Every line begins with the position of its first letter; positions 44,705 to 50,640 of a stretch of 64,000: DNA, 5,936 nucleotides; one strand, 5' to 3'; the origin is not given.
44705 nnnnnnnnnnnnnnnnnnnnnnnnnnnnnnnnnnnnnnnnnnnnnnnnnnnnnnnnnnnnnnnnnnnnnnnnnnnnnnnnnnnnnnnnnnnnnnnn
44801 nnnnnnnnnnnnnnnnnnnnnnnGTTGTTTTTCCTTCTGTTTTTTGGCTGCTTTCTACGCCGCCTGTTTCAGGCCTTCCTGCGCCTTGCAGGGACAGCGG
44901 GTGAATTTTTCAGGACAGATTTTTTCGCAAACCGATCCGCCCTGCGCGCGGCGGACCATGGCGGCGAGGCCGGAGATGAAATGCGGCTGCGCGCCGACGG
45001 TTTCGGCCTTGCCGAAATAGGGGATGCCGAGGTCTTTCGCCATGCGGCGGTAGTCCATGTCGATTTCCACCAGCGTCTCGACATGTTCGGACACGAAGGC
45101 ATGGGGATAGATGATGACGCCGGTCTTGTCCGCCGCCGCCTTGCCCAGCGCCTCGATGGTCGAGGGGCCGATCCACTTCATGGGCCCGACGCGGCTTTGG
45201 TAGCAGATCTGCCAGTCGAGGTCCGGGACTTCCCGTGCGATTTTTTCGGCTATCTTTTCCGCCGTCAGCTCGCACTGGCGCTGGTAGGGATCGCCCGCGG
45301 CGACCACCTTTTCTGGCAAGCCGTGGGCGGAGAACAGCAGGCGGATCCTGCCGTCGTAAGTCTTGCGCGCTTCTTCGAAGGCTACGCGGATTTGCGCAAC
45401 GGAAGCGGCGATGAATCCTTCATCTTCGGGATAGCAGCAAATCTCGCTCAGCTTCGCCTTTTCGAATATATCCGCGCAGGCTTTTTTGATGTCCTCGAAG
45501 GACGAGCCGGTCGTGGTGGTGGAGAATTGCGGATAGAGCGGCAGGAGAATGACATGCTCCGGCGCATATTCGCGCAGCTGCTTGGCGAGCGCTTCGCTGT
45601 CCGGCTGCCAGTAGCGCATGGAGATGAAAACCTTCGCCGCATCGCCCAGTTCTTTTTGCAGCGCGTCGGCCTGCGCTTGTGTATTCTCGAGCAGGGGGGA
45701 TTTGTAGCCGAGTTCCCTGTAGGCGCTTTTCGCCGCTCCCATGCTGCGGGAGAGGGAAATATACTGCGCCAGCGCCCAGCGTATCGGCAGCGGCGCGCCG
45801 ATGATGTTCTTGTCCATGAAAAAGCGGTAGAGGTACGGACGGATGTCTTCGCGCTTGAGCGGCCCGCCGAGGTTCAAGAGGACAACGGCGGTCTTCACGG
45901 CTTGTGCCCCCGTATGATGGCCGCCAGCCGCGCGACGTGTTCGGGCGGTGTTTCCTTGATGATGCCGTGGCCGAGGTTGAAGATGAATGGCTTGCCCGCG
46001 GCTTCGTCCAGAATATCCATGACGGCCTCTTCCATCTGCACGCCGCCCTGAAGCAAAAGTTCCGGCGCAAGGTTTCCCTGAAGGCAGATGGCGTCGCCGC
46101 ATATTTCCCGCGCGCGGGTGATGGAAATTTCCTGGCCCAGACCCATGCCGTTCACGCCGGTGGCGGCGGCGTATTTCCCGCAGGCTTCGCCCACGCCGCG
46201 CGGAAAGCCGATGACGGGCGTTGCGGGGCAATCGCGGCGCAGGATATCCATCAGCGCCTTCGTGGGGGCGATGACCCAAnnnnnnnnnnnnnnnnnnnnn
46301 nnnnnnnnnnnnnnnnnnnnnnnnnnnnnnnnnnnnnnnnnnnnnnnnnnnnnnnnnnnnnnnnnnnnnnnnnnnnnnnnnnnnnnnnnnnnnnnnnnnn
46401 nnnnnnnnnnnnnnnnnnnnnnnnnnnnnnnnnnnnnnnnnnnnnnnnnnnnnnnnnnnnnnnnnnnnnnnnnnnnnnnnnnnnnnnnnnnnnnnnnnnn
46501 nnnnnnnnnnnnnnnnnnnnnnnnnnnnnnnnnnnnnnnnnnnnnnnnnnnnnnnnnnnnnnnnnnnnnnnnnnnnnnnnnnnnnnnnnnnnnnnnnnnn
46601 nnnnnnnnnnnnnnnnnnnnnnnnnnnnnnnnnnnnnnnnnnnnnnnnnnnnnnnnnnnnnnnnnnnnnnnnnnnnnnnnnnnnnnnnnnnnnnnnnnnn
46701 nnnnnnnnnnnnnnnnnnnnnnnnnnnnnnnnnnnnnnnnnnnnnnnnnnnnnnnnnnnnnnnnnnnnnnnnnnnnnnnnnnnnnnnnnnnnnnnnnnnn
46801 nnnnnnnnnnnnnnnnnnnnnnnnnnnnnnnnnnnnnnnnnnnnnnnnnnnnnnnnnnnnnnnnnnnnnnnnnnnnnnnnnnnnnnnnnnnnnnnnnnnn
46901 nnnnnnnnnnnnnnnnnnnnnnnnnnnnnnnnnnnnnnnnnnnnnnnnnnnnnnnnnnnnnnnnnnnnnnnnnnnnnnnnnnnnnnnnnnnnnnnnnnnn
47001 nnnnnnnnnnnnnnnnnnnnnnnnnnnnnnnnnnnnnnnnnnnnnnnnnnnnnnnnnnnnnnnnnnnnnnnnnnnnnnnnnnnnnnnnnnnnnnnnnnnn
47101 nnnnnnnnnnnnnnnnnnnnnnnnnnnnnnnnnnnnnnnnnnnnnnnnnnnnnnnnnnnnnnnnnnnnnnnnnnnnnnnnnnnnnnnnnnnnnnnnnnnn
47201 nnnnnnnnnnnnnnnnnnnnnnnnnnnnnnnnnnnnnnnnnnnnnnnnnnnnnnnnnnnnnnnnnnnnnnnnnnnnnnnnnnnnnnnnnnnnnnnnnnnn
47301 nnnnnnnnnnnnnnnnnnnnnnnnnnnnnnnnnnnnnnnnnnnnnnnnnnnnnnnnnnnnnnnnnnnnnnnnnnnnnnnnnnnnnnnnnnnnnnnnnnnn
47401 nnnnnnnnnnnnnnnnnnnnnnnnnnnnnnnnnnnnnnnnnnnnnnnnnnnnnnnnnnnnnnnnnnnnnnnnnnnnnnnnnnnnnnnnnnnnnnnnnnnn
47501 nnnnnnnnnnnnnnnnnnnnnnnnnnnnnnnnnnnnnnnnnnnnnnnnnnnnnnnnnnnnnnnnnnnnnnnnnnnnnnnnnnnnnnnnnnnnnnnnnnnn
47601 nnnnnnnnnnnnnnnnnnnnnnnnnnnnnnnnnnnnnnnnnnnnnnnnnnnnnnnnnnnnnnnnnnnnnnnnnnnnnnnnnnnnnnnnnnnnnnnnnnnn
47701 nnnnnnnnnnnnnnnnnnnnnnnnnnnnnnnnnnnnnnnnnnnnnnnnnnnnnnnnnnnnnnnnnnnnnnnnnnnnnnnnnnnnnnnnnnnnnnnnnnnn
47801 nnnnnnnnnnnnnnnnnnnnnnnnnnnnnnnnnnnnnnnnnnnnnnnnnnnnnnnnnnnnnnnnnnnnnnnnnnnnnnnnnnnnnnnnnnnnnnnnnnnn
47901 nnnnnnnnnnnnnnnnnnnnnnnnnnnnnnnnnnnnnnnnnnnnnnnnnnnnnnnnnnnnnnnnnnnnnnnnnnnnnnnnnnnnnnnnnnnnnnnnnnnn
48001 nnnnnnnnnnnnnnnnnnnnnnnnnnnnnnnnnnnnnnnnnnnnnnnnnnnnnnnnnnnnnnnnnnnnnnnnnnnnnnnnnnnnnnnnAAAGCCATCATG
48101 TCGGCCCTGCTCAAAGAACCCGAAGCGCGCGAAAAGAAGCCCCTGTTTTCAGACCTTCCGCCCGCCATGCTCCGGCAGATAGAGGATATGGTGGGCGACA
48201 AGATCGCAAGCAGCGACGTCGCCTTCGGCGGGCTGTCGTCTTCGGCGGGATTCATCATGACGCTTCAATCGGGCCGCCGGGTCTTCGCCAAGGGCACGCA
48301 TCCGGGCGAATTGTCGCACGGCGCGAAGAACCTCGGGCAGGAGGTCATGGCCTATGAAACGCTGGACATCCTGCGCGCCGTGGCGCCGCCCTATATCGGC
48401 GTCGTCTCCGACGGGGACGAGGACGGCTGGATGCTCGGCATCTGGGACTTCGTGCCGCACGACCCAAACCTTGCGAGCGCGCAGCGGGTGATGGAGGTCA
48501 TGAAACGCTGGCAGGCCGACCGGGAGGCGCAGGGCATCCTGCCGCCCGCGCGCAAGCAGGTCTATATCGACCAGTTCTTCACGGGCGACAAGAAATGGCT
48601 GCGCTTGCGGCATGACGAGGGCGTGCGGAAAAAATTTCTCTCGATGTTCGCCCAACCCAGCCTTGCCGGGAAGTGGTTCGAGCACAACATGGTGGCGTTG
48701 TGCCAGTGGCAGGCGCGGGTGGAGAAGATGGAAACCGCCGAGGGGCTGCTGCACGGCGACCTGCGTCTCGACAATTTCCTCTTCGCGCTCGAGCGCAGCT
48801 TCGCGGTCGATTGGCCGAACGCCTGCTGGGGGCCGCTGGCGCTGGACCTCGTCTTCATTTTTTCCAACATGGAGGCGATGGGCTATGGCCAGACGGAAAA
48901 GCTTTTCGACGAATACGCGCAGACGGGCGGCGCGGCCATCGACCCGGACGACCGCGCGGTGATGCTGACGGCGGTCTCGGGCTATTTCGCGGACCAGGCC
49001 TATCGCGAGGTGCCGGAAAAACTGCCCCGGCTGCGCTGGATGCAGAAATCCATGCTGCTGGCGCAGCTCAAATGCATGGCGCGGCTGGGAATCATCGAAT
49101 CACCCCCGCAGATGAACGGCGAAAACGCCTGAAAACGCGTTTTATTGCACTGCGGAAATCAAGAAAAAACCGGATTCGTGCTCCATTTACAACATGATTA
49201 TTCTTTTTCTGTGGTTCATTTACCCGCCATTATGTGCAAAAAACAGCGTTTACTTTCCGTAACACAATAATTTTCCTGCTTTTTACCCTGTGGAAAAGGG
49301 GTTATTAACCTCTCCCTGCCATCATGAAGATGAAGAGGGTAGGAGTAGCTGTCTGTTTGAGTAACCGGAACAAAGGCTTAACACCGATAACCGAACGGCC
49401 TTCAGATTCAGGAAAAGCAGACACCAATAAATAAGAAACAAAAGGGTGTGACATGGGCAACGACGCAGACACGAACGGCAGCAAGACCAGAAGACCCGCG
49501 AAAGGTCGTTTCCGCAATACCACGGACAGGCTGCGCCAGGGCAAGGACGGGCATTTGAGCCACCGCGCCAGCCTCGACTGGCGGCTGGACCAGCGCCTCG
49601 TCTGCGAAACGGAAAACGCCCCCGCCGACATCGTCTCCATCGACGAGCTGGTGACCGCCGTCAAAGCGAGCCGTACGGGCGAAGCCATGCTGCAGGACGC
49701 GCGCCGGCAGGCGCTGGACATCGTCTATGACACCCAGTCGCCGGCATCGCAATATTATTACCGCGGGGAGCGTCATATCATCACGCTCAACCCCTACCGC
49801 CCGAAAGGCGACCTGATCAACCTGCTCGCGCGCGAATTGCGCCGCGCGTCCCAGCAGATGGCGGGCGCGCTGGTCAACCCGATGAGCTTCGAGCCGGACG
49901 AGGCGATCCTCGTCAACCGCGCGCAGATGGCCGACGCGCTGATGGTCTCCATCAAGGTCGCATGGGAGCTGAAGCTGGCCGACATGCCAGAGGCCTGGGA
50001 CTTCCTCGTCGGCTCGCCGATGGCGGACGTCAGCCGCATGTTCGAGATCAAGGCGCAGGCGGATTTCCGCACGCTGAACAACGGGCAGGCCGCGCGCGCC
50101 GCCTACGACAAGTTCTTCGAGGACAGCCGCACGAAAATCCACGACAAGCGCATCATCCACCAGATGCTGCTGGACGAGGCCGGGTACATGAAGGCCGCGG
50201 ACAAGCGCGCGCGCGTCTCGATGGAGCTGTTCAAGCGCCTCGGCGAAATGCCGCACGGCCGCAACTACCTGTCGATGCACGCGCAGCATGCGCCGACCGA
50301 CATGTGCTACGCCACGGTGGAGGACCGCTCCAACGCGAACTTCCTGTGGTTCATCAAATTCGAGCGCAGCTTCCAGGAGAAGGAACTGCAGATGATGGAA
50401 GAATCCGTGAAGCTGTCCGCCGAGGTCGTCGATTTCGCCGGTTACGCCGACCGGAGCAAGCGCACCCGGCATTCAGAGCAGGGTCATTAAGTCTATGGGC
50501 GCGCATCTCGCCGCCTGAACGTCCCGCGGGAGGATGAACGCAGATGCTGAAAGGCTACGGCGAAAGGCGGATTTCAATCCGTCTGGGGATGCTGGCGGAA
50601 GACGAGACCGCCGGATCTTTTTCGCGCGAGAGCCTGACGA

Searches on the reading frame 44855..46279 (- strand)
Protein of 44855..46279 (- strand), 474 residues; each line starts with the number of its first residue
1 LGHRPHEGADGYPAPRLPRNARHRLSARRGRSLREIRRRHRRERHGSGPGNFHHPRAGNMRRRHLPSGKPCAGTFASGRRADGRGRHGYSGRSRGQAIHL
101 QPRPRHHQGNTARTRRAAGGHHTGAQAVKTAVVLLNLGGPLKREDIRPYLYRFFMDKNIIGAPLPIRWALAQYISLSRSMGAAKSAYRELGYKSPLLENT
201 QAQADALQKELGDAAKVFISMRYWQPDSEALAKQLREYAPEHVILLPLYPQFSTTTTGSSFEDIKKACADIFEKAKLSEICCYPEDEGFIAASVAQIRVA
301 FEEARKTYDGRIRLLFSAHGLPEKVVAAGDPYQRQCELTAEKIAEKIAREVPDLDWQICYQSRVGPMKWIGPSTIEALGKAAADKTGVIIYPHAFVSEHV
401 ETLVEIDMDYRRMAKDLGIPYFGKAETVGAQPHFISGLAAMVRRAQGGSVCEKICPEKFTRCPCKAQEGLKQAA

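Call 63: search_protein_families(library=pfam, proteins=[window:44855-46279:-], max_evalue=0.001)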
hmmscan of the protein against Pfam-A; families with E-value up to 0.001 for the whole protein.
window:44855-46279:- (474 aa): 1 family
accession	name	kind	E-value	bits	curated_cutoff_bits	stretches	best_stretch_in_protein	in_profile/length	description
PF00762.24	Ferrochelatase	-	2e-98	329.8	27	1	129-445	1-316/317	Ferrochelatase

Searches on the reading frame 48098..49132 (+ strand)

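Call 63: search_protein_families(library=pfam, proteins=[window:48098-49132:+], max_evalue=0.001)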
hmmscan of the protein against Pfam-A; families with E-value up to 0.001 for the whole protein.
window:48098-49132:+ (344 aa): 2 families
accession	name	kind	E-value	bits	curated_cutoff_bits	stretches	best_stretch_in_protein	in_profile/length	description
PF01636.29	APH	-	3.7e-09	37.1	23.2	1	74-278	32-230/239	Phosphotransferase enzyme family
PF02958.26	EcKL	-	7.3e-05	22.7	22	1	209-274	209-282/294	Ecdysteroid kinase-like family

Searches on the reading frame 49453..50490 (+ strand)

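Call 63: search_protein_families(library=pfam, proteins=[window:49453-50490:+], max_evalue=0.001)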
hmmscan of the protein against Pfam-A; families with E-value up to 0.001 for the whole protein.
window:49453-50490:+ (345 aa): 1 family
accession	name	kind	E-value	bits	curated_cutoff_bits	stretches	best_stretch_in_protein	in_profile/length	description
PF20573.4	DUF6782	-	4.8e-31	108.3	27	1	62-273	30-240/241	Putative metallopeptidase family (DUF6782)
